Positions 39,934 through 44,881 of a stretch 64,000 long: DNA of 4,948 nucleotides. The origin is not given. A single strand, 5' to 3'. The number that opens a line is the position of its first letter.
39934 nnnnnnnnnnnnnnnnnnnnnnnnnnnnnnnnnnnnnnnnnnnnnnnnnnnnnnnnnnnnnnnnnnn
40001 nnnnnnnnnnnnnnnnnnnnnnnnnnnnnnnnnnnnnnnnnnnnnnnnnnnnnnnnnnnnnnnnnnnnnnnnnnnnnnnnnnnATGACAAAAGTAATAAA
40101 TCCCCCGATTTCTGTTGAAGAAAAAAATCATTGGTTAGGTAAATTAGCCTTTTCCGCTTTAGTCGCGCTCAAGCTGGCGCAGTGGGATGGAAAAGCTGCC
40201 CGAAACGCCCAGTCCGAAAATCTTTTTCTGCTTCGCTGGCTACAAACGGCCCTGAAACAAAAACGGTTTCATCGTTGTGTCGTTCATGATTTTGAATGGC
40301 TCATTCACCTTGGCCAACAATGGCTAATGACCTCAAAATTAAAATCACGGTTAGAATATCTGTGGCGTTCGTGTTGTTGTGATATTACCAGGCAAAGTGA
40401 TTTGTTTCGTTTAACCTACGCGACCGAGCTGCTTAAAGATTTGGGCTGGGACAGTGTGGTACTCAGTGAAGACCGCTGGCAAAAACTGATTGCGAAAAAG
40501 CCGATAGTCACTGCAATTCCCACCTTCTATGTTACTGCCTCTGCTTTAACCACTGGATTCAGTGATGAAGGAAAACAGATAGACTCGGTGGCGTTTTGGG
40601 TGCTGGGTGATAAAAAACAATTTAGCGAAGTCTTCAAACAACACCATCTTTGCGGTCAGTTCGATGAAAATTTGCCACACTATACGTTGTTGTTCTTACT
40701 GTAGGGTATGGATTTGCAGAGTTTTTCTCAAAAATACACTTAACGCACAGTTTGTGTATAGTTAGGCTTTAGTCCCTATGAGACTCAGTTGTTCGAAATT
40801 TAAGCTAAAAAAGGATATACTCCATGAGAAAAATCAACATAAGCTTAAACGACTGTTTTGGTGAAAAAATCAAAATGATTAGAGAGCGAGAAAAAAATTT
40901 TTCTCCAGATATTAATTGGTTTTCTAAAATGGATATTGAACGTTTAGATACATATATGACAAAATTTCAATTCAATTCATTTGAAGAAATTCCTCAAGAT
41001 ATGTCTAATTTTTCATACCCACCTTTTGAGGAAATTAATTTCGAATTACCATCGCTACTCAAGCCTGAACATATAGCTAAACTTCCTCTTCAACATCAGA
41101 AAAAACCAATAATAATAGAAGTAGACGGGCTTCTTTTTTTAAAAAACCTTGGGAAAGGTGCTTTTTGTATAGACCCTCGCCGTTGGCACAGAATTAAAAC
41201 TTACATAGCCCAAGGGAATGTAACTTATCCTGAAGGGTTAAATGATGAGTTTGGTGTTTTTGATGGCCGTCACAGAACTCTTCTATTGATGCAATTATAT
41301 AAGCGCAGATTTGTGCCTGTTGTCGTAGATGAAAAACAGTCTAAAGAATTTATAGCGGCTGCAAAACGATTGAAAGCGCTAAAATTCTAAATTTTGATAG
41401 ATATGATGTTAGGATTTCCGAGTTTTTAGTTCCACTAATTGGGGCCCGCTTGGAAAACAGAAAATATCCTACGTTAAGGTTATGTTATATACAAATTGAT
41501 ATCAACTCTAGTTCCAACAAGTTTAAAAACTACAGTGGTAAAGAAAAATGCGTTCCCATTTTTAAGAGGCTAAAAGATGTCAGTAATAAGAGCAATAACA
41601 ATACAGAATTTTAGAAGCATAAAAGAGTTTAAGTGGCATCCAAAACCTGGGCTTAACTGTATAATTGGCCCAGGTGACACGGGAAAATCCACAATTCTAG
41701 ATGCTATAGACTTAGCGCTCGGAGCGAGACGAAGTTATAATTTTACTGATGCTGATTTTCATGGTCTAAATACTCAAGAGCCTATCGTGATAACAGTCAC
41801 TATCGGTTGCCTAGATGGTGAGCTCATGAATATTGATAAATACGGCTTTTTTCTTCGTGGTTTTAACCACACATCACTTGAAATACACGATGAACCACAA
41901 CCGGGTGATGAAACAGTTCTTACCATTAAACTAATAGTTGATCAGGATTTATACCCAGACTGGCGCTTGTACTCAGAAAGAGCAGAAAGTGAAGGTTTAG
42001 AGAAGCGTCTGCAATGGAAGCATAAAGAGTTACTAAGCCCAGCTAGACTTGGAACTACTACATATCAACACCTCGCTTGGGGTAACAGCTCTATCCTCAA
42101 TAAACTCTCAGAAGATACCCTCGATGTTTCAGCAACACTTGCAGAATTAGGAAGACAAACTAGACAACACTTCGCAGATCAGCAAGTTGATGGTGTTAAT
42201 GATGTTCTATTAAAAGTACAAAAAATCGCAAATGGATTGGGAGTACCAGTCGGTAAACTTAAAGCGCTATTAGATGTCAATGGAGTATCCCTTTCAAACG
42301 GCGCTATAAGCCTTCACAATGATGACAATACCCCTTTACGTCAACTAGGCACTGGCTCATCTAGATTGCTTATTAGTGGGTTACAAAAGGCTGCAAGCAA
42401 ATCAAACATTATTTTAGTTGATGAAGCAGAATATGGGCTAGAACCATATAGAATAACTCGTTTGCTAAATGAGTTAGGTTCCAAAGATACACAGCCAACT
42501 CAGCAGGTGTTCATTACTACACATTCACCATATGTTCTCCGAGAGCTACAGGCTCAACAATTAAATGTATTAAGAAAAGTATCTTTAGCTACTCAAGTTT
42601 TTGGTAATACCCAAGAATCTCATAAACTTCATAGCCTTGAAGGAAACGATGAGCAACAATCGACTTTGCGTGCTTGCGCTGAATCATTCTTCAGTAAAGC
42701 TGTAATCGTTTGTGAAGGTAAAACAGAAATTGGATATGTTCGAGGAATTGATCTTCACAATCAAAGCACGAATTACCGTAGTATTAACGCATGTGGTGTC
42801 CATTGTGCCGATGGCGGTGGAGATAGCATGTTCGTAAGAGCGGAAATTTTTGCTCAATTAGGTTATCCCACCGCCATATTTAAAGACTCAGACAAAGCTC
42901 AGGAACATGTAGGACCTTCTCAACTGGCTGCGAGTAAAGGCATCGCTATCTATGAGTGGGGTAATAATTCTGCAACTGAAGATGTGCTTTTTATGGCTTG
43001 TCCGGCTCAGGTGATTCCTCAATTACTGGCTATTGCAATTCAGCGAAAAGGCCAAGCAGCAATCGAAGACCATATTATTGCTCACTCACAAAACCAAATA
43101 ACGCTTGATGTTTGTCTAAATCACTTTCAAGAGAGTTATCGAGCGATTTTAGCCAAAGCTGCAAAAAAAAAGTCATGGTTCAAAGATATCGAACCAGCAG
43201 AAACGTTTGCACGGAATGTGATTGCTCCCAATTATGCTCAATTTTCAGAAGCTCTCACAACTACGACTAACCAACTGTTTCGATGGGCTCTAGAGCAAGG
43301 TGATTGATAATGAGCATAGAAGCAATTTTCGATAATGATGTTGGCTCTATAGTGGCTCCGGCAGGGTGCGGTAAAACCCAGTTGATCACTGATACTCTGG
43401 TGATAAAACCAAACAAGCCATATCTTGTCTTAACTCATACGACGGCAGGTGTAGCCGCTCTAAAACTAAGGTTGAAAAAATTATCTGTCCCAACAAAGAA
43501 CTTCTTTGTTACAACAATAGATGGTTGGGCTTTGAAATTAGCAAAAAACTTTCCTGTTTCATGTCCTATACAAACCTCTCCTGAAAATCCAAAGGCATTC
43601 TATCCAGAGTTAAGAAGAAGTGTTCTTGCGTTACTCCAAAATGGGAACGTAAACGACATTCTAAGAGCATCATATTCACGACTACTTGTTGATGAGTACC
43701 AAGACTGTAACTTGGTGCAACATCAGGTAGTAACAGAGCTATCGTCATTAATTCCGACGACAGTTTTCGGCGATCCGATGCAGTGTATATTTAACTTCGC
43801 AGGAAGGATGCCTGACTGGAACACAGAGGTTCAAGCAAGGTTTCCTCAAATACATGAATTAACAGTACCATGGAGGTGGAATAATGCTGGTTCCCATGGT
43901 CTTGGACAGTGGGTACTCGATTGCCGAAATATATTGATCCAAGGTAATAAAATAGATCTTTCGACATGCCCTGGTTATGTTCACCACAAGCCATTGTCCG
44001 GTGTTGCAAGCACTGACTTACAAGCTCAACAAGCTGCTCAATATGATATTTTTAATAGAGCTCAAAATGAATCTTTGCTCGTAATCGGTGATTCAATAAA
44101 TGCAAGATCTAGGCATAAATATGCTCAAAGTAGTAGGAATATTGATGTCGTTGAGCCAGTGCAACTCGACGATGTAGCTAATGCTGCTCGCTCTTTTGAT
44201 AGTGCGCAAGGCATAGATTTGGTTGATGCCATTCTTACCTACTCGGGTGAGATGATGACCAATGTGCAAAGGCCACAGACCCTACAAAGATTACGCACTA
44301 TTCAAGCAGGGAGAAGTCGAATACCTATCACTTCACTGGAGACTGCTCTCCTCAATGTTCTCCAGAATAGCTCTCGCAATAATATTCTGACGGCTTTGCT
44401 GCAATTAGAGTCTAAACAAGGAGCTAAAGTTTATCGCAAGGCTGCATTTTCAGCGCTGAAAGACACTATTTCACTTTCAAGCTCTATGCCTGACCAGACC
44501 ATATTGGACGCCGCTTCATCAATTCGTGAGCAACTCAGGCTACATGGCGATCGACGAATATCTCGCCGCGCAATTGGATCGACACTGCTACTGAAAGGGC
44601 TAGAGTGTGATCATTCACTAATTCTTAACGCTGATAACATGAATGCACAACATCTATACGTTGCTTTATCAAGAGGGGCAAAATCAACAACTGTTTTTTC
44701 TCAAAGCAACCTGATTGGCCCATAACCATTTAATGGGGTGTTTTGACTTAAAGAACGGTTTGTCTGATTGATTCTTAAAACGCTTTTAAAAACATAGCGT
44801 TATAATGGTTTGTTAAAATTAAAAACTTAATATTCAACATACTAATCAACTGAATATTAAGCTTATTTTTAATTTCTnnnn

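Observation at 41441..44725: Gabija-like gajA/gajB defence pair directly behind a Tn3-family terminal inverted repeat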

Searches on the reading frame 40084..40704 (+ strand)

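Call 3: search_protein_families(library=padloc, proteins=[window:40084-40704:+], max_evalue=0.01)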
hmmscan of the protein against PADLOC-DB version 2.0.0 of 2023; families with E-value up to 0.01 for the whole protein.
window:40084-40704:+ (206 aa): 0 families

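Call 4: search_protein_families(library=pfam, proteins=[window:40084-40704:+], max_evalue=0.01)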
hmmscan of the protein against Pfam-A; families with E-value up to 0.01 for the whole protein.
window:40084-40704:+ (206 aa): 1 family
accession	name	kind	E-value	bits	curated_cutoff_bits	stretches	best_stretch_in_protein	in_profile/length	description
PF11140.13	DUF2913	-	1.2e-18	68.1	23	1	18-189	6-174/207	Protein of unknown function (DUF2913)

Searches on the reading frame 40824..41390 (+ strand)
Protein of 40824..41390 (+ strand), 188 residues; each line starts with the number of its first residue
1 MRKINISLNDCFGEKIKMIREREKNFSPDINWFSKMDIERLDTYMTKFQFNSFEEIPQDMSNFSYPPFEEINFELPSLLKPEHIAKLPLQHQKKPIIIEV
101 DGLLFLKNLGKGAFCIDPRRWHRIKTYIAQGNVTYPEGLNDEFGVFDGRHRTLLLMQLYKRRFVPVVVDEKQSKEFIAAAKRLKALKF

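Call 3: search_protein_families(library=padloc, proteins=[window:40824-41390:+], max_evalue=0.01)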
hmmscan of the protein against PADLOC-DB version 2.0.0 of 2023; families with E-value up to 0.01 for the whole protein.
window:40824-41390:+ (188 aa): 0 families

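Call 4: search_protein_families(library=pfam, proteins=[window:40824-41390:+], max_evalue=0.01)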
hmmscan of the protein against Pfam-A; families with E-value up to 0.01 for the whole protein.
window:40824-41390:+ (188 aa): 0 families

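Call 27: search_protein_families(library=pfam, proteins=[window:40824-41390:+], max_evalue=10)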
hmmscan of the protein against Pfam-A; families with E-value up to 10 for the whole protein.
window:40824-41390:+ (188 aa): 0 families

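Call 28: search_protein_families(library=ncbifam, proteins=[window:40824-41390:+], max_evalue=0.01)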
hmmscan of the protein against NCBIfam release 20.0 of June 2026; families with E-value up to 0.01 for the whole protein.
window:40824-41390:+ (188 aa): 0 families

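Call 59: find_homologous_proteins(query=window:40824-41390:+, max_evalue=0.001)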
Query window:40824-41390:+ (188 aa): 32 proteins with E <= 0.001 among 125 candidates.
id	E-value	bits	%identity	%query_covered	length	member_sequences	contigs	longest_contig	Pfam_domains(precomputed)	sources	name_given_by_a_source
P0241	1.8e-122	424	99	100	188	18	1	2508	-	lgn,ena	-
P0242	1.3e-94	334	76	99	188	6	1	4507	-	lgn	-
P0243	8.6e-88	311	72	99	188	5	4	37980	-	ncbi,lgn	ncbi:hypothetical protein ACQX9V_001424 [Escherichia coli]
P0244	1.1e-82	295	67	99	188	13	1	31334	-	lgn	-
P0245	9.0e-82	292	67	99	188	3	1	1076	-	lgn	-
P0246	4.3e-80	286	90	76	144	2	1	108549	-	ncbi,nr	ncbi:hypothetical protein I6L80_20985 (plasmid) [Providencia rettgeri]|nr:hypothetical protein I6L80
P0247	8.4e-80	285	66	99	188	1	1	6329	-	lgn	-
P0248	8.9e-77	275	68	98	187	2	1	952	-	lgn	-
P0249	4.0e-76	273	62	99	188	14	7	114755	-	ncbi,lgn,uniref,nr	ncbi:hypothetical protein [Pantoea sp. AG702]|uniref:hypothetical protein n=1 Tax=Pantoea sp. AG702 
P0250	8.4e-60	220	54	98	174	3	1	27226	-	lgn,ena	-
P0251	2.4e-55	206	54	98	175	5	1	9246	-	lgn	-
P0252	3.9e-53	198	53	98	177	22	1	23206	-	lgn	-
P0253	7.0e-53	198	98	49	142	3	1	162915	-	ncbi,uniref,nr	ncbi:hypothetical protein O1614_19175 [Proteus mirabilis]|uniref:hypothetical protein n=1 Tax=Proteu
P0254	2.5e-52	196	52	98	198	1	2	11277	-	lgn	-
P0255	3.7e-51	192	54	94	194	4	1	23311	-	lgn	-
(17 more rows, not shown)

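Call 61: search_solved_structures(query=A4, max_evalue=10, show_alignments=2)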
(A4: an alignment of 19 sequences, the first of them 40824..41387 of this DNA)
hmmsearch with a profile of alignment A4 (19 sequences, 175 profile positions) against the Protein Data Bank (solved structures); distinct sequences matched with E-value up to 10: 3.
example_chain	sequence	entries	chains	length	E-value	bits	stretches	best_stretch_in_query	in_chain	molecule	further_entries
3j6b_T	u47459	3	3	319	0.77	13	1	41-101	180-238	54S ribosomal protein L4, mitochondrial | Large ribosomal subunit protein uL29m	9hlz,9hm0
5mrc_T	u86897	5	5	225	0.79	13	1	21-98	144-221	uL29m | Large ribosomal subunit protein uL29m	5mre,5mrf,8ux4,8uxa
1z81_A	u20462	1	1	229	0.83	12.9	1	36-106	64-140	cyclophilin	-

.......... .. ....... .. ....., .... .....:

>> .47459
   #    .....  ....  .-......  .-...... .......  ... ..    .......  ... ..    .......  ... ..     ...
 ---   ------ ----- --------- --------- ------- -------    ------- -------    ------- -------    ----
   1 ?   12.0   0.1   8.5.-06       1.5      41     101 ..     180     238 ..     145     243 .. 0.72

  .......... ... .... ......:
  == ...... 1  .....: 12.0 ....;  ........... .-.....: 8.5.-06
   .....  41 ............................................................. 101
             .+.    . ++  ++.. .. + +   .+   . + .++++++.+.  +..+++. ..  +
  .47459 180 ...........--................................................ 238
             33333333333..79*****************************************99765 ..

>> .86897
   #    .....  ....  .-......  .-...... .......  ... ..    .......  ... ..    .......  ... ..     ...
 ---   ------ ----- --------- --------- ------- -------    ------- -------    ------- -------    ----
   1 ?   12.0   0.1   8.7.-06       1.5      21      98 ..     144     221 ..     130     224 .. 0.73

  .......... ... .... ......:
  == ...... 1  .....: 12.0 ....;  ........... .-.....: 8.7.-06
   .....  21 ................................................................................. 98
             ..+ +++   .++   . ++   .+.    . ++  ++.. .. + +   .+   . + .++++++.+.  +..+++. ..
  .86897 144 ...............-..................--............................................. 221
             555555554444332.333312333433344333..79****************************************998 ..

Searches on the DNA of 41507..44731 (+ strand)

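Call 63: search_dna_similar(query=window:41507-44731:+, collection=ecoli_genomes, mode=near, max_rows=8)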
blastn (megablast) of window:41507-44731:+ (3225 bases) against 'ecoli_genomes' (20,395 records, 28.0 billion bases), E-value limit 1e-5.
No match.
